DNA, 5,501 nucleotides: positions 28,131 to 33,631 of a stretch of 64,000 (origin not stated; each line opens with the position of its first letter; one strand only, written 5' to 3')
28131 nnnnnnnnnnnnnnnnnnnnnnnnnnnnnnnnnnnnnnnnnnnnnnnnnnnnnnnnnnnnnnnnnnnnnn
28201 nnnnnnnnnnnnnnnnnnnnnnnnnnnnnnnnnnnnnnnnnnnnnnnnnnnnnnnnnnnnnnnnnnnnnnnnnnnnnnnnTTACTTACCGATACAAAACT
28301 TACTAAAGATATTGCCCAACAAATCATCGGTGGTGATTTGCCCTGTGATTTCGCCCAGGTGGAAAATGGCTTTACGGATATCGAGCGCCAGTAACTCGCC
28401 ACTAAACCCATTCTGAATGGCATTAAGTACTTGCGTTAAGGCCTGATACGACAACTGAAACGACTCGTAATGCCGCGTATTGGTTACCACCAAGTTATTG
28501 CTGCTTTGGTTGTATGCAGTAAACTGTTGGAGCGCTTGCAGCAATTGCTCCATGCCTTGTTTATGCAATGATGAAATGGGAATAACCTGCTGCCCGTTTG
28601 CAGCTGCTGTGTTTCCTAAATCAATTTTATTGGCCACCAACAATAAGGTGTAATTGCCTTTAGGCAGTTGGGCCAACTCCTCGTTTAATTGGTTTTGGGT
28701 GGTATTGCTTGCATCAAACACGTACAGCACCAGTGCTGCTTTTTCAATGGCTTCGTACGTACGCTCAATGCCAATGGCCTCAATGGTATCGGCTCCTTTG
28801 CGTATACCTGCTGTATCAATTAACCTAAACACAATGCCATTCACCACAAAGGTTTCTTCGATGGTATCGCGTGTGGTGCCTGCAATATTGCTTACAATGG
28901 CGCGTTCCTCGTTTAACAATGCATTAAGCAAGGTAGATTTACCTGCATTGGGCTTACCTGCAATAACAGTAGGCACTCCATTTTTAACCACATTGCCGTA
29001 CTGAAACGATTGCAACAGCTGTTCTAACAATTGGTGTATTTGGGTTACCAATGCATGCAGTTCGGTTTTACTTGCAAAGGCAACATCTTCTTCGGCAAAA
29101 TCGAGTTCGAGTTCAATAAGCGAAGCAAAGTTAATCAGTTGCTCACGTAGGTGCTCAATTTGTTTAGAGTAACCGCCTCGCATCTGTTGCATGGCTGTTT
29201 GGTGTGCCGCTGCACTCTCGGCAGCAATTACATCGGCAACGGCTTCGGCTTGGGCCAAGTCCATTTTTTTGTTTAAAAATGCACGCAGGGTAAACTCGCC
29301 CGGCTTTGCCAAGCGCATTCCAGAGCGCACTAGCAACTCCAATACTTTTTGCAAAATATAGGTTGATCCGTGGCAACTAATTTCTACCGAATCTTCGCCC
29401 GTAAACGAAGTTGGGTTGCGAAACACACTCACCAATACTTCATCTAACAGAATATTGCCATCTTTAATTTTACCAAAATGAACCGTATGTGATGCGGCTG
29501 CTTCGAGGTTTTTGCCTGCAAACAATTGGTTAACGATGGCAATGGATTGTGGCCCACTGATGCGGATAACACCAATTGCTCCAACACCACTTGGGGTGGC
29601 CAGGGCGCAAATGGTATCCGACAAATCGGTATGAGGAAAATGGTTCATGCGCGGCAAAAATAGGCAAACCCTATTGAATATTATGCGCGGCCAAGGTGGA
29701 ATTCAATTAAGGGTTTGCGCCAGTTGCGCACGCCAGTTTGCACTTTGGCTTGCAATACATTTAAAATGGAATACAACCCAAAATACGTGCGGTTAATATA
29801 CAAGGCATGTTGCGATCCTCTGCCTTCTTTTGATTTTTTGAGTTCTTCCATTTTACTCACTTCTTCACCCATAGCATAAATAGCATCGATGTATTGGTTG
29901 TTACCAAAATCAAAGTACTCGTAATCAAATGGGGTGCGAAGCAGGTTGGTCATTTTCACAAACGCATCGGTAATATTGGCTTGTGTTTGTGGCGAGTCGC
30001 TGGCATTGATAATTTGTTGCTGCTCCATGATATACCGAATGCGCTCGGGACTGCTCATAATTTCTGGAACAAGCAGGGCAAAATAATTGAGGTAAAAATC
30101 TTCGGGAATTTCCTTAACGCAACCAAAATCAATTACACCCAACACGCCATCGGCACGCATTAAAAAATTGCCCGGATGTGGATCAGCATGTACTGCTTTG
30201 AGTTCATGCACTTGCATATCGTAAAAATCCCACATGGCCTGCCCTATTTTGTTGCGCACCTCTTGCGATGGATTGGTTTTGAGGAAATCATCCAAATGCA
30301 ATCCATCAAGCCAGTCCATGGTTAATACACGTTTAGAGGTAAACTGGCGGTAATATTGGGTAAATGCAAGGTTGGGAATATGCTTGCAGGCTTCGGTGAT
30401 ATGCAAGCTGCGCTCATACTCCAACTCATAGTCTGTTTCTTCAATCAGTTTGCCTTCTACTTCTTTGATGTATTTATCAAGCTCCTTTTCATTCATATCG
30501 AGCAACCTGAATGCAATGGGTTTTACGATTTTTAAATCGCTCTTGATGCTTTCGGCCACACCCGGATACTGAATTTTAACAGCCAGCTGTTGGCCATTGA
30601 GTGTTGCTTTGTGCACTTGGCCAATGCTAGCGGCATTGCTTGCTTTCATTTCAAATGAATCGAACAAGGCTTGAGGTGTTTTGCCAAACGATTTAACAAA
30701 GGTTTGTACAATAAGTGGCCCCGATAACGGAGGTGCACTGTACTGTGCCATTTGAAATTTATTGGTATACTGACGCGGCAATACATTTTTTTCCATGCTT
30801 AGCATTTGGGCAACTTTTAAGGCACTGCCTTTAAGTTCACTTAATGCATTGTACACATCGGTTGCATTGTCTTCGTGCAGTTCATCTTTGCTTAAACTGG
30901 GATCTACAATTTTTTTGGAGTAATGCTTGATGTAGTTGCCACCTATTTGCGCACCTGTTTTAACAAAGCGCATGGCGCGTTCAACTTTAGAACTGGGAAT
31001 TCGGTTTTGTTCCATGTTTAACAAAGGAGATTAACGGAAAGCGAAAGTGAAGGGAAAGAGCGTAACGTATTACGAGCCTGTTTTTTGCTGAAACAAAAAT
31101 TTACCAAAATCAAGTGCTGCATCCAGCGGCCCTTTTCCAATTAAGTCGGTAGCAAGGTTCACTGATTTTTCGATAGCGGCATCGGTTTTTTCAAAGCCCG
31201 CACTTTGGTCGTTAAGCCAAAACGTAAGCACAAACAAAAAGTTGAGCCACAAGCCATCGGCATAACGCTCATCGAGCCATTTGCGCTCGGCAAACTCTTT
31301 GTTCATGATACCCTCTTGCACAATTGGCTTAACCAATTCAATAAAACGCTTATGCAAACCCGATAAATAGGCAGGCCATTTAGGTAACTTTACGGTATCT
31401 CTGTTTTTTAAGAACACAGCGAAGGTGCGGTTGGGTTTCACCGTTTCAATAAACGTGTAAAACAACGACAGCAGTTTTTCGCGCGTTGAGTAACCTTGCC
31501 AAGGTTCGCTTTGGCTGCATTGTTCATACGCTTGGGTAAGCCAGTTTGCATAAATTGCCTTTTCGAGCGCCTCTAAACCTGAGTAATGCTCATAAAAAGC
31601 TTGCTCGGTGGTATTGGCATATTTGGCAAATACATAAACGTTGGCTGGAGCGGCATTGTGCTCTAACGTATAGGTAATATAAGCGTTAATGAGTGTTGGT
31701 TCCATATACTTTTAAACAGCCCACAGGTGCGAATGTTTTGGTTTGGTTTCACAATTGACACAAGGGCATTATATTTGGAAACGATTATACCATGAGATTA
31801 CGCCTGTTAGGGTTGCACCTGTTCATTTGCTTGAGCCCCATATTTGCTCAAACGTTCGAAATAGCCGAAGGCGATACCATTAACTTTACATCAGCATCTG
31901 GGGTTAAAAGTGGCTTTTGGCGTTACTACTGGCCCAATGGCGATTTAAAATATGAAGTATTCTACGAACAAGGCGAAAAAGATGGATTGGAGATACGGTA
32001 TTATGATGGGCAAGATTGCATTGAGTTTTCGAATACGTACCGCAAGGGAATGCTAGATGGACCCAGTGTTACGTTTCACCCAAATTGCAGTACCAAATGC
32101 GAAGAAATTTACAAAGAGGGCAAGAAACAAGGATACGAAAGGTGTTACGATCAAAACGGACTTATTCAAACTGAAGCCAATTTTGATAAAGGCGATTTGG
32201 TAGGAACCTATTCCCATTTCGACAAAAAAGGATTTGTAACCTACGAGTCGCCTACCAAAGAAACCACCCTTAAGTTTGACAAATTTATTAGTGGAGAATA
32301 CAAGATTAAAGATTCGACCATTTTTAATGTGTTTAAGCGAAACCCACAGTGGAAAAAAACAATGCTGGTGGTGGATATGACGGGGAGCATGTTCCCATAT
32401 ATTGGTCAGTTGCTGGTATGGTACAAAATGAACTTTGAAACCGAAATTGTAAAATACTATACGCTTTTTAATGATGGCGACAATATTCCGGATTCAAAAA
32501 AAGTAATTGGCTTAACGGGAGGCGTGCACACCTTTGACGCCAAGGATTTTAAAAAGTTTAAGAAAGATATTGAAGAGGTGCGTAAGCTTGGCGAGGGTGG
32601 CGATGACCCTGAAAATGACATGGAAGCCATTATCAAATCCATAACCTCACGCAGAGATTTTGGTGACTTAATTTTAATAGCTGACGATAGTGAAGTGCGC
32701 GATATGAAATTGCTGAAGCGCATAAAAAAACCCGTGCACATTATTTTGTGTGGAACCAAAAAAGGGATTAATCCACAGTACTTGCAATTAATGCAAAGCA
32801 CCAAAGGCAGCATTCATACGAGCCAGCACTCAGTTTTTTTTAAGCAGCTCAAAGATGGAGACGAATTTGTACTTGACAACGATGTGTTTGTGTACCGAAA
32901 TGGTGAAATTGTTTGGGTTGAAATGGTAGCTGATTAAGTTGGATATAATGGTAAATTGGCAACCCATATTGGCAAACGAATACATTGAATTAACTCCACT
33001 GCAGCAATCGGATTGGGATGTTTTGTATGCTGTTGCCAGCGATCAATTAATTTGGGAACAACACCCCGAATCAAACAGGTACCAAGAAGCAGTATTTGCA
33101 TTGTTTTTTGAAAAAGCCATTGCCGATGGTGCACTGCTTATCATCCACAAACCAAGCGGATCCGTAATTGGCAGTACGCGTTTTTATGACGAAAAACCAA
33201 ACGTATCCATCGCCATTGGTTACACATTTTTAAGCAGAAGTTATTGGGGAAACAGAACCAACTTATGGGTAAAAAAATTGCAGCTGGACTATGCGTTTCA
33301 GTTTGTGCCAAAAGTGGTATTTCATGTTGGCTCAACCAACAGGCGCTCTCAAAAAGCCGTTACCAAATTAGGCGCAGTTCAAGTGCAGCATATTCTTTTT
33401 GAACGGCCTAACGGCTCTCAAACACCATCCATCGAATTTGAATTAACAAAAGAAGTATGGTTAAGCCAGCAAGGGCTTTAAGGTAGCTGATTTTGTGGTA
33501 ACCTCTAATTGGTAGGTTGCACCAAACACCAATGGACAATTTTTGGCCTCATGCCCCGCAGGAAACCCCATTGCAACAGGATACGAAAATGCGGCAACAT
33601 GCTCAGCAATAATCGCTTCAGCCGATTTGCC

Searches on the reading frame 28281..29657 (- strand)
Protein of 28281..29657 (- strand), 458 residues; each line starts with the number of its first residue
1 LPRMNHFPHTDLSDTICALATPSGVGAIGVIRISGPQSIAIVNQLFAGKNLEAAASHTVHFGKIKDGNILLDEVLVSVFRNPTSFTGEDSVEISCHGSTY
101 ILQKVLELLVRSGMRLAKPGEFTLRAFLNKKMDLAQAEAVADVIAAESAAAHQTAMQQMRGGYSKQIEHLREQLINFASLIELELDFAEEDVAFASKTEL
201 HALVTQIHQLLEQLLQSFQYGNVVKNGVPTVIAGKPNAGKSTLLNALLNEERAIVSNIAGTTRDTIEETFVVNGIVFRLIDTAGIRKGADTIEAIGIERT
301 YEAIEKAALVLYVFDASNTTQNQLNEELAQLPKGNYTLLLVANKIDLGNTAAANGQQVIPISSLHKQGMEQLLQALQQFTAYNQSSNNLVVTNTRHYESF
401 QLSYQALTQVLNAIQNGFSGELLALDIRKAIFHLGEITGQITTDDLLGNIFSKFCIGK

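Call 63: search_protein_families(library=pfam, proteins=[window:28281-29657:-])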
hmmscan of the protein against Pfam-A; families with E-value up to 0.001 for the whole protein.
window:28281-29657:- (458 aa): 12 families
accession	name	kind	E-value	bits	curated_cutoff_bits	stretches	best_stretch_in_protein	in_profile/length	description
PF12631.12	MnmE_helical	-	1.5e-53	182.5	40.1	1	134-455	1-211/211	MnmE helical domain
PF10396.14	TrmE_N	-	1.8e-43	147.9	29.8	1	15-131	1-117/117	GTP-binding protein TrmE N-terminus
PF01926.29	MMR_HSR1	-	2.1e-26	92.7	21.9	1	231-344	3-113/113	50S ribosome-binding GTPase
PF02421.24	FeoB_N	-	9.2e-12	45.2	27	1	231-374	4-154/156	Ferrous iron transport protein B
PF00350.29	Dynamin_N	-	3.5e-08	34.1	27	0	231-264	2-34/168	Dynamin family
PF00009.33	GTP_EFTU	-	7e-08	32.7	26.5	0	231-348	7-134/188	Elongation factor Tu GTP binding domain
PF03193.22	RsgA_GTPase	-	6.4e-07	29.8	30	0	228-286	107-169/174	RsgA GTPase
PF02492.25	cobW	-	2.9e-05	24.1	20.7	0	279-352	88-160/180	CobW/HypB/UreG, nucleotide-binding domain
PF00025.27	Arf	-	5.4e-05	23.2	22.3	1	229-354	16-134/174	ADP-ribosylation factor family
PF00071.28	Ras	-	0.00014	21.9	21.6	1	231-352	3-121/162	Ras family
PF01571.26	GCV_T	-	0.00031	20.5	25.6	1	27-113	137-212/255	Aminomethyltransferase folate-binding domain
PF08477.19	Roc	-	0.00084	20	27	0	231-346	3-119/119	Ras of Complex, Roc, domain of DAPkinase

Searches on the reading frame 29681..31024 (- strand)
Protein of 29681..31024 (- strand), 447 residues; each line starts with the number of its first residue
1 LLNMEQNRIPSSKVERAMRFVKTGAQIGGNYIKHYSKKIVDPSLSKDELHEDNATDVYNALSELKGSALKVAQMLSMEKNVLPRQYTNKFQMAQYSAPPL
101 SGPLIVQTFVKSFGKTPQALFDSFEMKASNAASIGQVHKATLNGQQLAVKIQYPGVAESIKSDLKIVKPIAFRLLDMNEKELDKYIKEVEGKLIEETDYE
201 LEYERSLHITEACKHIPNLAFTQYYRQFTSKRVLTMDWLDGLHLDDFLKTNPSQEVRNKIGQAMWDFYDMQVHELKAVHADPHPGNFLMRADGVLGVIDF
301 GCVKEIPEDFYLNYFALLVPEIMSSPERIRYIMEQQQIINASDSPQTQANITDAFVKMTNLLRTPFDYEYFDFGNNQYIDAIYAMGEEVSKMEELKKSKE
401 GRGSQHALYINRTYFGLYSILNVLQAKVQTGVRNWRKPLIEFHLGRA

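Call 63: search_protein_families(library=pfam, proteins=[window:29681-31024:-])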
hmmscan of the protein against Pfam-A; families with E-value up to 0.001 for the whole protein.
window:29681-31024:- (447 aa): 4 families
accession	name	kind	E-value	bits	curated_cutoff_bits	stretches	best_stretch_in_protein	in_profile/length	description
PF03109.22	ABC1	-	9.3e-53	179.3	22.9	1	94-319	3-230/244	ABC1 atypical kinase-like domain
PF01636.29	APH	-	1.8e-06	28.3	23.2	1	278-303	171-197/239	Phosphotransferase enzyme family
PF00069.31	Pkinase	-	2.2e-05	24.4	31.7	1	187-311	30-153/263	Protein kinase domain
PF06176.17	WaaY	-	2.8e-05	24.3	20.3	1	227-300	113-178/229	Lipopolysaccharide core biosynthesis protein (WaaY)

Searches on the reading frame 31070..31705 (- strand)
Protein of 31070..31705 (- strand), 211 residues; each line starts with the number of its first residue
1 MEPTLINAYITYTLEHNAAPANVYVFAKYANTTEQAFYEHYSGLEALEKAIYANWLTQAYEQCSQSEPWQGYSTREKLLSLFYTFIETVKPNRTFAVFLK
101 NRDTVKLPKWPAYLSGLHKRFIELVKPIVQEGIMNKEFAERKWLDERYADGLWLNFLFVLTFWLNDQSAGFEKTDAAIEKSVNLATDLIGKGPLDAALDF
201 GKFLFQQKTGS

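Call 63: search_protein_families(library=pfam, proteins=[window:31070-31705:-])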
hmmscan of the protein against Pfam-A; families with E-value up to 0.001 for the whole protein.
window:31070-31705:- (211 aa): 1 family
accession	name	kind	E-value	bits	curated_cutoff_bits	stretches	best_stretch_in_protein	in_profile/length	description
PF17931.6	TetR_C_23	-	1.3e-38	132.5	29.1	1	77-204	1-127/127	Tetracyclin repressor-like, C-terminal domain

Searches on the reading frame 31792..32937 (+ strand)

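Call 64: search_protein_families(library=pfam, proteins=[window:31792-32937:+])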
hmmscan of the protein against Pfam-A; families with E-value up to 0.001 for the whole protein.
window:31792-32937:+ (381 aa): 2 families
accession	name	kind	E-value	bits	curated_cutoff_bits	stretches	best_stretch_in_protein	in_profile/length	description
PF25106.1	VWA_4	-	0.00017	21.7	27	0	248-313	54-117/169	von Willebrand factor A domain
PF07661.19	MORN_2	-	0.00073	19.9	29.6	0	43-59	5-21/22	MORN repeat variant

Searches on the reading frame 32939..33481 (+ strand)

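Call 64: search_protein_families(library=pfam, proteins=[window:32939-33481:+])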
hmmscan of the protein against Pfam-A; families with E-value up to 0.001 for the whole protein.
window:32939-33481:+ (180 aa): 1 family
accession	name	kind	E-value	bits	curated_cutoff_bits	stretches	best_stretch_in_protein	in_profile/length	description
PF13302.13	Acetyltransf_3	-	2.1e-13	51.6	25.4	1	17-146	3-137/138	Acetyltransferase (GNAT) domain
